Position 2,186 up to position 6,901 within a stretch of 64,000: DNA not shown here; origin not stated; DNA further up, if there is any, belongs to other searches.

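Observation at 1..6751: Complete type VI-A (Cas13a/C2c2) RNA-targeting CRISPR-Cas locus with its own adaptation module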

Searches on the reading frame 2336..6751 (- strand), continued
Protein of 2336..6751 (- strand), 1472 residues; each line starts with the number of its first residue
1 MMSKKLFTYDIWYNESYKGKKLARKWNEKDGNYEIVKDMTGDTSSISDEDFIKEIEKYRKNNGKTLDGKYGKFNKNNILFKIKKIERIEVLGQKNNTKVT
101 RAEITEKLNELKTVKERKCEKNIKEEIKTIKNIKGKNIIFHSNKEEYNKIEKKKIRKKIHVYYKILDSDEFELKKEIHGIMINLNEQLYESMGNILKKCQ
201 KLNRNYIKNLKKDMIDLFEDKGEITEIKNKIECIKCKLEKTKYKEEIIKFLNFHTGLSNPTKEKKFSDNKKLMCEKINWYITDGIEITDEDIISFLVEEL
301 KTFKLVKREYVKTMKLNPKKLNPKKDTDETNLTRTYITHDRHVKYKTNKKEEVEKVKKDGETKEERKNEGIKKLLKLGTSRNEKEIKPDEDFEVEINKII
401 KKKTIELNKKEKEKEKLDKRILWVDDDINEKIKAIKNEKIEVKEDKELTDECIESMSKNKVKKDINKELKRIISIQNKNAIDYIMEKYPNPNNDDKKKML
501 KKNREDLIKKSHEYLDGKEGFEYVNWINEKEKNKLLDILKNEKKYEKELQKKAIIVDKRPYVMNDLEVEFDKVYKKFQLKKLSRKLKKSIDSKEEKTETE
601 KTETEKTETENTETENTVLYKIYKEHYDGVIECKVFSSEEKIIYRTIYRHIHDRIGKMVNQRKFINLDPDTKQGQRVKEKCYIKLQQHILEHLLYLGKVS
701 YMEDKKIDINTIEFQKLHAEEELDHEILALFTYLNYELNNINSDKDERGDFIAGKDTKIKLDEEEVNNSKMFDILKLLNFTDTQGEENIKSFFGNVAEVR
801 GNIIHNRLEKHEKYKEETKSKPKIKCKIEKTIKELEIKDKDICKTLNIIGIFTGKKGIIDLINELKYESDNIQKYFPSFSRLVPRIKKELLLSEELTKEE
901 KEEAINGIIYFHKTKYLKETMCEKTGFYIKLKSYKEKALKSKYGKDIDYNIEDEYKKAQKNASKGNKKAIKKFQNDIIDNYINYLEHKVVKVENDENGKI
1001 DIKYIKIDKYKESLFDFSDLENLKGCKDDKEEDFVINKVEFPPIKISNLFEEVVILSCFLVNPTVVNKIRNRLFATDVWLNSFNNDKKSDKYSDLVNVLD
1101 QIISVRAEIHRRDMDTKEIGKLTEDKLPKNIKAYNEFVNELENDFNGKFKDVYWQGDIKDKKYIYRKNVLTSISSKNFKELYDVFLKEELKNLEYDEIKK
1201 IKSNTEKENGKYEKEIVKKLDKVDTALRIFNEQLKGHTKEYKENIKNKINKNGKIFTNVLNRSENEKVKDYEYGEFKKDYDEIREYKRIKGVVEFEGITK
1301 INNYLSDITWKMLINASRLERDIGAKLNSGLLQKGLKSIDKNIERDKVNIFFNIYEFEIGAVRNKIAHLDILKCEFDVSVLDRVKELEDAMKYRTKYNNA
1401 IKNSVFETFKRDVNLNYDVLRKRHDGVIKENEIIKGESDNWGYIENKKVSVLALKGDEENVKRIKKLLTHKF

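Call 9: find_homologous_proteins(query=window:2336-6751:-)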
Query window:2336-6751:- (1472 aa): 2 proteins with E <= 0.001 among 8000 candidates.
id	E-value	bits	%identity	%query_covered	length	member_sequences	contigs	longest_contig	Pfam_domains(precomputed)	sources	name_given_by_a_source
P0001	0.0e+0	3133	100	100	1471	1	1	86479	-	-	-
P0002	7.3e-52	195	31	26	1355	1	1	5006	-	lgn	-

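Call 15: find_encoding_contigs(protein=P0001, flank=10000, max_places=4)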
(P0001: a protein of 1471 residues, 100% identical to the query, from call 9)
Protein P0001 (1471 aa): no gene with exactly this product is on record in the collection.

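Call 38: find_related_loci(query=A3, collection=genome_contigs, flank=10000)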
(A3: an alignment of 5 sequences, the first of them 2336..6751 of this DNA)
Query A3 (1472 aa) in genome_contigs; peptide patterns used: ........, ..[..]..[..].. (x = any residue, [..] = any of these).
144 stretches matched a pattern; 2 encode a relative of the query (tblastn E <= 1e-3); 2 distinct loci.
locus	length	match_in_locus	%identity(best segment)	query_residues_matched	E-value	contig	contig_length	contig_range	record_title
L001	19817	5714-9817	33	5-1471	1e-40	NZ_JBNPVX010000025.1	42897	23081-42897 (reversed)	Fusobacterium sp. PH5-44 Ga0505218_025, whole genome shotgun sequence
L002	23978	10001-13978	33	30-1456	8e-50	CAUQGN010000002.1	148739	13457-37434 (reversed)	MAG TPA_asm: uncultured Leptotrichia sp. isolate ERR9968832_bin.17_MetaWRAP_v1.3_MAG genome assembly, contig: ERZ2161566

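Call 51: search_protein_families(library=ncbifam, proteins=[P0002, L001:5705-9820:+, L002:9908-14050:+], max_evalue=0.01)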
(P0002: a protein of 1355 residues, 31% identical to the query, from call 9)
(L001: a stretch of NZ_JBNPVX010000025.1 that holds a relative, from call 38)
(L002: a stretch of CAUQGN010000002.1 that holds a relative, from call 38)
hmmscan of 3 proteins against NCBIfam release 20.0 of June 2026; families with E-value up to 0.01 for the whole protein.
P0002 (1355 aa): 1 family
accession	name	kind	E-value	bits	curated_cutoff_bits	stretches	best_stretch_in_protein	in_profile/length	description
NF038188.1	cas13A_C2c2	equivalog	9.9e-10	37.1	150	2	1011-1337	858-1166/1192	type VI-A CRISPR-associated RNA-guided ribonuclease Cas13a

L001:5705-9820:+ (1372 aa): 1 family
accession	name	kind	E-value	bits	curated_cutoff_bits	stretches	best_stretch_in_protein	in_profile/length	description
NF038188.1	cas13A_C2c2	equivalog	2.4e-25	88.8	150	2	1021-1335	852-1148/1192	type VI-A CRISPR-associated RNA-guided ribonuclease Cas13a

L002:9908-14050:+ (1381 aa): 1 family
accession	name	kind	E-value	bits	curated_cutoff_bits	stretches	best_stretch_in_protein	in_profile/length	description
NF038188.1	cas13A_C2c2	equivalog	7e-128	428.4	150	1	5-1369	3-1191/1192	type VI-A CRISPR-associated RNA-guided ribonuclease Cas13a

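Call 77: predict_structure(alignment_id=A6)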
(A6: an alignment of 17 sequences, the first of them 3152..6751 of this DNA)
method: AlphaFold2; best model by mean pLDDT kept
length: 1200 residues; sequences in the alignment: 17
mean_pLDDT: 67.5   pTM: 0.47
mean pLDDT of the five models: 67.5, 66.5, 64.8, 63.0, 60.5
residues with pLDDT >= 90: 70; 70-90: 566; 50-70: 275; < 50: 289
segments of 3 or more residues with pLDDT < 50: 1-17, 69-71, 261-263, 312-326, 348-358, 381-393, 410-462, 479-491, 494-497, 503-505, 507-532, 538-563, 599-613, 1115-1131, 1147-1200
pLDDT, mean of each block of 10 residues (from residue 1): 30 45 68 68 71 69 52 75 84 74 83 71 79 78 84 65 86 91 90 76 70 79 85 89 87 75 64 87 85 88 69 43 50 67 53 49 69 73 38 50 57 41 34 27 30 39 51 50 43 48 46 37 38 49 42 30 68 89 87 56 40 59 80 68 88 80 82 87 82 66 65 76 85 84 63 64 70 81 73 86 76 68 75 84 85 84 80 83 89 86 90 91 86 87 78 81 67 91 77 60 58 83 62 81 78 90 85 78 61 83 77 47 40 57 50 46 40 41 42 36
secondary structure, 60 per line:
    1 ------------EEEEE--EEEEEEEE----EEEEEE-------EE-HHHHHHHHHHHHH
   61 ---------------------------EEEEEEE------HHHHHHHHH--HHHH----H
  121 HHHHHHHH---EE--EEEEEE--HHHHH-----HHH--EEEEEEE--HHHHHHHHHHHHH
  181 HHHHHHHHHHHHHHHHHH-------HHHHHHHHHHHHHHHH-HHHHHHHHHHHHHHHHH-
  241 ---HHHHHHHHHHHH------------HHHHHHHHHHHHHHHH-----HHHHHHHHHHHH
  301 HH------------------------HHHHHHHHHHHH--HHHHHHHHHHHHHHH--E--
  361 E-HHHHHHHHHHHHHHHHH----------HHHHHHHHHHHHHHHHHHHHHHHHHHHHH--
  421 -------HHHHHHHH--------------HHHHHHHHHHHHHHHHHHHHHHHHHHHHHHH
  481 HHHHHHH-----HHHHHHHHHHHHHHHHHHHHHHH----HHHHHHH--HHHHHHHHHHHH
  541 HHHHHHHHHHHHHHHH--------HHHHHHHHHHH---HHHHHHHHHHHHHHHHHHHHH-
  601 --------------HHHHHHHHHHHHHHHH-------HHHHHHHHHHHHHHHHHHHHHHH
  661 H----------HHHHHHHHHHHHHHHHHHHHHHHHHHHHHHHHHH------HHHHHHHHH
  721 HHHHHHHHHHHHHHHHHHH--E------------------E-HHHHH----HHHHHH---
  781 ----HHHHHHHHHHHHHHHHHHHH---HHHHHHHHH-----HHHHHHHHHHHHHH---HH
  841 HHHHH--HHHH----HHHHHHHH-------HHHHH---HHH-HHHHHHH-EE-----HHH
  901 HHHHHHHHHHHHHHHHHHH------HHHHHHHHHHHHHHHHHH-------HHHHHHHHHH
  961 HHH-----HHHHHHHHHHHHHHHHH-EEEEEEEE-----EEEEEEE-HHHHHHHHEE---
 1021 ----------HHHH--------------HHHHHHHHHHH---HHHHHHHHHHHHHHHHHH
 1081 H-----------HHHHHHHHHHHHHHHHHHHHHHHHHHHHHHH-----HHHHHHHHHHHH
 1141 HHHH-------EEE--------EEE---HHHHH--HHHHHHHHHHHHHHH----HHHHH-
elements in order (helices of 4 or more, strands of 3 or more residues): E13-17 E20-27 E32-37 H48-60 E88-94 H101-109 H112-115 H120-128 E136-141 H144-148 E159-165 H168-198 H206-221 H223-239 H244-255 H268-283 H289-302 H327-338 H341-355 H363-379 H390-418 H428-435 H450-487 H493-515 H520-526 H529-556 H565-575 H579-599 H615-630 H638-661 H672-705 H712-739 H763-767 H772-777 H785-804 H808-816 H822-835 H839-845 H848-851 H856-863 H871-875 H883-889 H898-919 H926-943 H951-963 H969-985 E987-994 E1000-1006 H1008-1015 H1031-1034 H1049-1059 H1063-1081 H1093-1123 H1129-1144 E1152-1154 E1163-1165 H1169-1173 H1176-1190 H1195-1199

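Call 82: fold_search(model_id=the predicted structure, library=pdb)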
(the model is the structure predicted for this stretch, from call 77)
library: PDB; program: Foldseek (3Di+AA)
matches with E <= 10: 46; with E <= 0.001: 9
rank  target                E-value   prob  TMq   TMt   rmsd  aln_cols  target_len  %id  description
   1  5wtk_A                4.9e-21  1.00  0.50  0.49  12.0      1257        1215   22  Crystal structure of RNP complex (released 2017-02-08)
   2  7dmq_A                3.2e-14  1.00  0.23  0.28  15.7       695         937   25  Cryo-EM structure of LshCas13a-crRNA-anti-tag RNA complex (released 2021-02-10)
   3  5wtj_A                2.1e-13  1.00  0.28  0.32  23.2       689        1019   26  Crystal structure of an endonuclease (released 2017-02-08)
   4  5wtj_B                2.3e-12  1.00  0.25  0.28  14.0       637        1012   28  Crystal structure of an endonuclease (released 2017-02-08)
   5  8zty_A                7.1e-05  1.00  0.26  0.32   9.1       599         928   14  Cryo-EM structure of the Cas13a-rAcrVIA1 complex (released 2025-04-23)
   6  6vrb_A                7.8e-05  1.00  0.30  0.34   7.4       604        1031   14  Cryo-EM structure of AcrVIA1-Cas13(crRNA) complex (released 2020-06-10)
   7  5wlh_A                2.8e-04  1.00  0.21  0.20  12.6       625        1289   11  Crystal structure of LbaCas13a H328A (C2c2) bound to pre-crRNA (24-nt spacer) (released 2017-09-13)
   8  5w1i_A                4.8e-04  1.00  0.22  0.21  13.3       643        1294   13  Crystal structure of LbaCas13a (C2c2) bound to mature crRNA (20-nt spacer) (released 2017-09-13)
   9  5w1i_C                5.9e-04  1.00  0.22  0.21  13.2       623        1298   14  Crystal structure of LbaCas13a (C2c2) bound to mature crRNA (20-nt spacer) (released 2017-09-13)
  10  5xwp_A                1.1e-03  1.00  0.23  0.24  12.1       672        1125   16  Crystal structure of LbuCas13a-crRNA-target RNA ternary complex (released 2017-09-13)
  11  9mvs_A                1.5e-03  1.00  0.24  0.25  12.2       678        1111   14  Activated Leptotrichia buccalis (Lbu) CRISPR-Cas13a bound to AI-designed anti-CRISPR AIcrVIA1 (released 2026-02-25)
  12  8ewg_A                1.6e-03  1.00  0.25  0.29  12.0       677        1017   12  Cryo-EM structure of a riboendonclease (released 2023-08-30)
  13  5w1h_A                1.8e-03  1.00  0.22  0.21  12.0       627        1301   12  Crystal structure of LbaCas13a (C2c2) bound to mature crRNA (24-nt spacer) (released 2017-09-13)
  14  6vrc_A                3.2e-03  1.00  0.26  0.31  10.0       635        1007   13  Cryo-EM structure of Cas13(crRNA) (released 2020-06-10)
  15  6iv9_A                1.0e-01  0.87  0.16  0.20  13.7       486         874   12  the Cas13d binary complex (released 2019-06-19)
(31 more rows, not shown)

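Call 83: find_related_loci(query=window:2336-6751:-, collection=metagenome_contigs, flank=8000)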
Query window:2336-6751:- (1472 aa) in metagenome_contigs; peptide patterns used: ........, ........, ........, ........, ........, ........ (x = any residue, [..] = any of these).
90 stretches matched a pattern, but none encodes a relative of the query by tblastn (E <= 1e-3).
